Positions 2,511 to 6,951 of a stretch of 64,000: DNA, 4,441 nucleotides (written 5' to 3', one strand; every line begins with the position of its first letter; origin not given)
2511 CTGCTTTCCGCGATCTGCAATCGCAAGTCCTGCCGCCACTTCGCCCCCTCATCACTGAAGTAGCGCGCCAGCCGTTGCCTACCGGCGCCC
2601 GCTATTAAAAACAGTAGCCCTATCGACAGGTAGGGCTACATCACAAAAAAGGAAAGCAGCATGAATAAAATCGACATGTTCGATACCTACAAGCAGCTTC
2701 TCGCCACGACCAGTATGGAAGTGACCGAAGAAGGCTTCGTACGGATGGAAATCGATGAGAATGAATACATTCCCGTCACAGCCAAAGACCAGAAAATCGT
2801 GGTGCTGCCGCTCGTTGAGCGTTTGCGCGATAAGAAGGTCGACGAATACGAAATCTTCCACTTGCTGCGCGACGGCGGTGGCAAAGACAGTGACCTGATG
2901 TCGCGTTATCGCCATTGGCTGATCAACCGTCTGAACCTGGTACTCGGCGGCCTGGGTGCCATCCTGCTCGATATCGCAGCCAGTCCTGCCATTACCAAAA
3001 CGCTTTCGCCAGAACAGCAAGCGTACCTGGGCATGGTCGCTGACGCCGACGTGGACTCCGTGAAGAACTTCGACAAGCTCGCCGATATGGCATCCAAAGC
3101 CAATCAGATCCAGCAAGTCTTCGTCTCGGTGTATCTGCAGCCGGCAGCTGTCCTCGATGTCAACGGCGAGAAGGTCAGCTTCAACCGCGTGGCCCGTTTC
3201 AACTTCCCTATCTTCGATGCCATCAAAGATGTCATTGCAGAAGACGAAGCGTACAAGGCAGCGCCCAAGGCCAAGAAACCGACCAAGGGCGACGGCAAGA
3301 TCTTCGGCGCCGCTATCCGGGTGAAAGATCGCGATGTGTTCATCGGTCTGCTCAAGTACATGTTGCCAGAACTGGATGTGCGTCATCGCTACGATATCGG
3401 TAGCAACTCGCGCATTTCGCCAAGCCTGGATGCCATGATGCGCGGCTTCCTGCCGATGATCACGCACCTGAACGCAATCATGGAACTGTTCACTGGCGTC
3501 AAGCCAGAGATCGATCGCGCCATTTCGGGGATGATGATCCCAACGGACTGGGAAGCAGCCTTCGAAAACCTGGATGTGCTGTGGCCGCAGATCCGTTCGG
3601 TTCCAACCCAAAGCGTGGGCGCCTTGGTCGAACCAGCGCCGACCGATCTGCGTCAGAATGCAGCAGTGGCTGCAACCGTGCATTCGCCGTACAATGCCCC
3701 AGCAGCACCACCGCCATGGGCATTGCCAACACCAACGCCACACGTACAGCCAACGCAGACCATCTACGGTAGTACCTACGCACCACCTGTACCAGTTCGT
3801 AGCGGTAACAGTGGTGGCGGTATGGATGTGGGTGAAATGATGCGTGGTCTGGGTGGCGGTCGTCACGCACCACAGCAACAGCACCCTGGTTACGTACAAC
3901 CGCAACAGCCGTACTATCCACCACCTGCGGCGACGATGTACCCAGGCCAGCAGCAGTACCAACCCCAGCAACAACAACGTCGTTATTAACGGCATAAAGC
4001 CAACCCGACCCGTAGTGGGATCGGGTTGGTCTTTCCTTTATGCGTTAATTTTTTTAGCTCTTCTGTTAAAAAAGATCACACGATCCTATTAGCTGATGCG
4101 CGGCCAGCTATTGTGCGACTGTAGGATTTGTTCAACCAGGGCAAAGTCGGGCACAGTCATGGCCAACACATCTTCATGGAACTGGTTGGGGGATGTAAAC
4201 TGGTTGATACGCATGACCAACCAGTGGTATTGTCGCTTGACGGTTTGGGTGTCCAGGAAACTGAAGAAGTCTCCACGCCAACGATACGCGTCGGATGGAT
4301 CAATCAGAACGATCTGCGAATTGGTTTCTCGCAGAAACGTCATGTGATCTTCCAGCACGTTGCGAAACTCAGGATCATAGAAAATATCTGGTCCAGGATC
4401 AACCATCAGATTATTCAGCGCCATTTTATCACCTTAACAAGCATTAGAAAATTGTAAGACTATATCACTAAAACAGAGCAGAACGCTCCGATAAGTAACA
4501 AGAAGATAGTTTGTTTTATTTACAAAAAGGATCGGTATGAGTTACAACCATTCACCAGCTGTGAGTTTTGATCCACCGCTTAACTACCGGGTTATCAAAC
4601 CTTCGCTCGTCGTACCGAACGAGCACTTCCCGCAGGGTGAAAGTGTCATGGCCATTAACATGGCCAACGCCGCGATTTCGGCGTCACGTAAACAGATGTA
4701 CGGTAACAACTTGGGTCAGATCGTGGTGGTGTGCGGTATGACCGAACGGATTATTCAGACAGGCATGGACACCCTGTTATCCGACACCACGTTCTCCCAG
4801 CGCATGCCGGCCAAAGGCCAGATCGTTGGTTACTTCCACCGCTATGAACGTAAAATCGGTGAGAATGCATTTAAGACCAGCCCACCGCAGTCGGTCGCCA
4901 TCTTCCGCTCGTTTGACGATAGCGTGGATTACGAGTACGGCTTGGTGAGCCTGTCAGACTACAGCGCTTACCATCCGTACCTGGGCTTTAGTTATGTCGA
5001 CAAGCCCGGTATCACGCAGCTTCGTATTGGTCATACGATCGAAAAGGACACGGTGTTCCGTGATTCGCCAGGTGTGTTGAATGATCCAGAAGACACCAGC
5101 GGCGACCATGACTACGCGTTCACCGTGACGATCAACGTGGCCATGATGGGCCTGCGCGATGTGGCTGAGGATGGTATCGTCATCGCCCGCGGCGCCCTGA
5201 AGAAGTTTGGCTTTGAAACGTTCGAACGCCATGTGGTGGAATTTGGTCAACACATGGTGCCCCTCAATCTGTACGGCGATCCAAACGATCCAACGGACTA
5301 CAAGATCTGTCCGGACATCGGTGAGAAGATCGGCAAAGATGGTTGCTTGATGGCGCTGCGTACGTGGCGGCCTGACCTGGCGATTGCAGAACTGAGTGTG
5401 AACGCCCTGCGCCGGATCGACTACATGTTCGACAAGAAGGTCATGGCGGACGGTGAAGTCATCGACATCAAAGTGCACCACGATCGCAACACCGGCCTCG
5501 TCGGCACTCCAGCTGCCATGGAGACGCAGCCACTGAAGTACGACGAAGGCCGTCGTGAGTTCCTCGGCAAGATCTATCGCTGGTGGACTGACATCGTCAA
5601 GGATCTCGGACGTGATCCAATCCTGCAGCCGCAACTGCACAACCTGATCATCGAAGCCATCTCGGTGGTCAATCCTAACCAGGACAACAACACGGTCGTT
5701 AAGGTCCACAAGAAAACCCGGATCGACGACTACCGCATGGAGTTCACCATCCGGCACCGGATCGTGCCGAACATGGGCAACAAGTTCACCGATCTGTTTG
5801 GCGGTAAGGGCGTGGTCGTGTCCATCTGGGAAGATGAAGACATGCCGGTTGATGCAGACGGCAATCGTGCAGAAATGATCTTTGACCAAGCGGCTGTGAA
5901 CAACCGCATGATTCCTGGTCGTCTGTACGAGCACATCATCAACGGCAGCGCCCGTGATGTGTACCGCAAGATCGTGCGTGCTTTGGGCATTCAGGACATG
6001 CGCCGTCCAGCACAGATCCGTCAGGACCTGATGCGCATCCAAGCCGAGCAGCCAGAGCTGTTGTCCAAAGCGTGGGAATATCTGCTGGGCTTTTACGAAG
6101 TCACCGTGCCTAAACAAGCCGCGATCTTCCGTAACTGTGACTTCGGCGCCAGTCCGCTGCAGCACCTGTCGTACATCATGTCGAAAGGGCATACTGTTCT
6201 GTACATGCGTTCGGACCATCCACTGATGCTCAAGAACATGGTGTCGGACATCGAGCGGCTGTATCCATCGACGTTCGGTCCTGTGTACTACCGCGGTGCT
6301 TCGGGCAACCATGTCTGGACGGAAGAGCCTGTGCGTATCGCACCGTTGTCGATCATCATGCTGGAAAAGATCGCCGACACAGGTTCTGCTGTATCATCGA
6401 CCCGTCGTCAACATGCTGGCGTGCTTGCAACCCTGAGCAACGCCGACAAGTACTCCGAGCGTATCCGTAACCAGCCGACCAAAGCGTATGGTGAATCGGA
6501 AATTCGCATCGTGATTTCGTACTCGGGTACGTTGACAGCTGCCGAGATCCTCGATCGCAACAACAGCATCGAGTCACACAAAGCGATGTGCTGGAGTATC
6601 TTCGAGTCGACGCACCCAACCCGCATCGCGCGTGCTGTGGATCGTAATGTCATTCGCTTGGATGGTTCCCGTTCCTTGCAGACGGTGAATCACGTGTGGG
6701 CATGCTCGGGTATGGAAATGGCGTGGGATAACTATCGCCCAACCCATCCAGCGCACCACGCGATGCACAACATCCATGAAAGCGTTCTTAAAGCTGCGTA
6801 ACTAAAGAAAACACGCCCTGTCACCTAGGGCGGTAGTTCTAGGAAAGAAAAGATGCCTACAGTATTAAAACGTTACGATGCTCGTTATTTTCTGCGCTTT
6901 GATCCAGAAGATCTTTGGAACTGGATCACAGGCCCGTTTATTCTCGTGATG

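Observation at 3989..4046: Dispersed family of gene-end hairpins carrying a conserved TATG(C/A)(C/T)GT signal on both flanks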

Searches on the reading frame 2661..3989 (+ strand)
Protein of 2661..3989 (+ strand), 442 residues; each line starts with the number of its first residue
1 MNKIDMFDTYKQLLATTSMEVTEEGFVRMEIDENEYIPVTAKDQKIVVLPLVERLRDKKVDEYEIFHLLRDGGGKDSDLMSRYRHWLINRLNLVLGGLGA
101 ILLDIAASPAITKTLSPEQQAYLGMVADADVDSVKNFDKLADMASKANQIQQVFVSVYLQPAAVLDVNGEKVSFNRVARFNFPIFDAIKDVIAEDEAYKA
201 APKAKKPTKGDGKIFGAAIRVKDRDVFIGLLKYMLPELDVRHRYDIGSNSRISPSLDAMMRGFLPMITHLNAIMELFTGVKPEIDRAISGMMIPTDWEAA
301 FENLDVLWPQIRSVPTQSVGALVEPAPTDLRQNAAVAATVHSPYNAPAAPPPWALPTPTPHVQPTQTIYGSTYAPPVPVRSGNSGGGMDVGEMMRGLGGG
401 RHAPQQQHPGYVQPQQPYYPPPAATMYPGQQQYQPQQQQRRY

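Call 69: search_protein_families(library=phrogs, proteins=[window:2661-3989:+], max_evalue=0.00001)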
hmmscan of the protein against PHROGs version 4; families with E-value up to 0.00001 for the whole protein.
window:2661-3989:+ (442 aa): 3 families
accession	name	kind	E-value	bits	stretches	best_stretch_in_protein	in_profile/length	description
phrog_3520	-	unknown function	8e-34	118.4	1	7-315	5-287/439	-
phrog_29213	-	unknown function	1.7e-19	70.6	1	6-338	4-306/580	-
phrog_29928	-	unknown function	6.3e-18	65.7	1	6-271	5-247/548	-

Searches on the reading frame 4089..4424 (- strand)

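Call 69: search_protein_families(library=phrogs, proteins=[window:4089-4424:-], max_evalue=0.00001)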
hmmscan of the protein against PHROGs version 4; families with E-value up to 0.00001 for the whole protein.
window:4089-4424:- (111 aa): 1 family
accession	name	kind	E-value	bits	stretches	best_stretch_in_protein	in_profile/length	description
phrog_3455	-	unknown function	5.2e-31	107.9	1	1-106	3-108/111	-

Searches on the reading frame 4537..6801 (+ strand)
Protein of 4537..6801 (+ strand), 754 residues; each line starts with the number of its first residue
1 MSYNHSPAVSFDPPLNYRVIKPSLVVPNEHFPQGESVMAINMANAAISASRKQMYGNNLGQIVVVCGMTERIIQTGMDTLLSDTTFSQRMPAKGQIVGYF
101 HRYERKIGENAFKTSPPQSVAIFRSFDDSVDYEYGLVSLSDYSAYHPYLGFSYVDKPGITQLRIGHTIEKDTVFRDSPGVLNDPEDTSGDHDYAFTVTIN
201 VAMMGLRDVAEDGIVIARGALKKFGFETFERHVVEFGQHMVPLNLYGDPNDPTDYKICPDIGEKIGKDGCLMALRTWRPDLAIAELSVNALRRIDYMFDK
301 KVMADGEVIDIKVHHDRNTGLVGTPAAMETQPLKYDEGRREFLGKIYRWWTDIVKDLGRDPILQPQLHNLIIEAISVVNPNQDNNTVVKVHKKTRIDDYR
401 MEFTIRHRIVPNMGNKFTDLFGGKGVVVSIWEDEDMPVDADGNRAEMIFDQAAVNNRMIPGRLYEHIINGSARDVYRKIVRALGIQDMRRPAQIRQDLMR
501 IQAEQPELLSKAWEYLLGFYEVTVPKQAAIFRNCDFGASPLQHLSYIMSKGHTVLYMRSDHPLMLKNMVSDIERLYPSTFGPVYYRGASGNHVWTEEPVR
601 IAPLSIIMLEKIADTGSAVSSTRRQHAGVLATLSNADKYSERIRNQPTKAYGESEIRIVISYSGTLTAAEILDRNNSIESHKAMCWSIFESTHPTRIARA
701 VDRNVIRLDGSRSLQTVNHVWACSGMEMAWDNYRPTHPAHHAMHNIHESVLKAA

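Call 12: search_protein_families(library=phrogs, proteins=[window:4537-6801:+], max_evalue=0.00001)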
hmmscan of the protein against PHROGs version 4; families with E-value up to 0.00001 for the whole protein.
window:4537-6801:+ (754 aa): 3 families
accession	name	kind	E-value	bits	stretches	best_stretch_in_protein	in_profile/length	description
phrog_3295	-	DNA, RNA and nucleotide metabolism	1.5e-167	560.1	1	37-729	18-689/698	RNA polymerase beta subunit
phrog_23982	-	DNA, RNA and nucleotide metabolism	1.9e-42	146.8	1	432-729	2-295/300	RNA polymerase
phrog_18919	-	DNA, RNA and nucleotide metabolism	2.8e-35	123.2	1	46-423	25-393/394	RNA polymerase beta subunit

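Call 16: search_dna_similar(query=window:4537-6801:+, collection=phages, mode=protein, max_rows=30)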
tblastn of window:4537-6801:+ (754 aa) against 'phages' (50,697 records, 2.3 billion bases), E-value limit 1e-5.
Records with a match: 252; places in all: 255; records where one place covers at least 80% of the query: 213.
Best place of each record, by identity: <60% 252.
By first word of the organism name: Pseudomonas 80; Erwinia 31; Vibrio 23; Serratia 21; Aeromonas 19; Klebsiella 16; Ralstonia 13; Bacillus 9; Staphylococcus 8; Burkholderia 4; and 16 more.
By host as written in the record: Pseudomonas aeruginosa 32; Erwinia amylovora 21; - 17; Klebsiella pneumoniae 14; Aeromonas hydrophila 9; Pseudomonas aeruginosa PAO1 8; Ralstonia solanacearum 6; Ralstonia pseudosolanacearum 5; and 81 more.
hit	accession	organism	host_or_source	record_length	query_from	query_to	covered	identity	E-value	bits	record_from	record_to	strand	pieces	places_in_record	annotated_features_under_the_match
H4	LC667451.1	Burkholderia phage FLC9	Burkholderia glumae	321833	18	737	95%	40.1%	2e-155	506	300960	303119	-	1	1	hypothetical protein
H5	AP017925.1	Ralstonia phage RP31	Ralstonia solanacearum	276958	27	743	95%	31.6%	1e-100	347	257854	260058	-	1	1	putative DNA-directed RNA polymerase subunit beta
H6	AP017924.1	Ralstonia phage RP12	Ralstonia solanacearum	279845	27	743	95%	31.4%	5e-100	345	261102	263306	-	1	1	putative DNA-directed RNA polymerase subunit beta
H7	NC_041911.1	Ralstonia phage RP12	Ralstonia solanacearum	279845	27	743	95%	31.4%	5e-100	345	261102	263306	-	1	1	RNA polymerase beta subunit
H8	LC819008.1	Ralstonia phage FLC4-4C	Ralstonia pseudosolanacearum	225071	51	734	91%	32.0%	3e-98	340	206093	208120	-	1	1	putative RNA polymerase beta subunit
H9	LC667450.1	Burkholderia phage FLC8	Burkholderia glumae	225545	51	734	91%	32.0%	3e-98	340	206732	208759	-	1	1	hypothetical protein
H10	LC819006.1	Ralstonia phage FLC4-11C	Ralstonia pseudosolanacearum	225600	51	734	91%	32.0%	3e-98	340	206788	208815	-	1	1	putative RNA polymerase beta subunit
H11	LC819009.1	Ralstonia phage FLC4-5C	Ralstonia pseudosolanacearum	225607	51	734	91%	32.0%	3e-98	340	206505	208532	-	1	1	putative RNA polymerase beta subunit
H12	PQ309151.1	Ralstonia phage RsoM3USA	Ralstonia solanacearum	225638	51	734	91%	31.9%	1e-98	341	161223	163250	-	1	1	hypothetical protein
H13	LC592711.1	Burkholderia phage FLC6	Burkholderia glumae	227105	51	734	91%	31.9%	3e-98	339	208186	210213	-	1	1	putative RNA polymerase beta subunit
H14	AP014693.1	Ralstonia phage RSL2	-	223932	51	734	91%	31.9%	2e-96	335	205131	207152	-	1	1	hypothetical protein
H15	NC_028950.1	Ralstonia phage RSL2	-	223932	51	734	91%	31.9%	2e-96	335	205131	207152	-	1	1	RNA polymerase beta subunit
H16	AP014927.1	Ralstonia phage RSF1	Ralstonia solanacearum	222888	51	734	91%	31.7%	2e-98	340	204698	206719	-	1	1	putative RNA polymerase beta subunit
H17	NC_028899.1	Ralstonia phage RSF1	Ralstonia solanacearum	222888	51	734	91%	31.7%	2e-98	340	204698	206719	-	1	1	RNA polymerase beta subunit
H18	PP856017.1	Burkholderia phage vB_BgluM-SURPRISE13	Burkholderia glumae LMG 2196 (= ATCC ...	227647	51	734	91%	31.6%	2e-98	340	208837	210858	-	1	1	RNA polymerase beta subunit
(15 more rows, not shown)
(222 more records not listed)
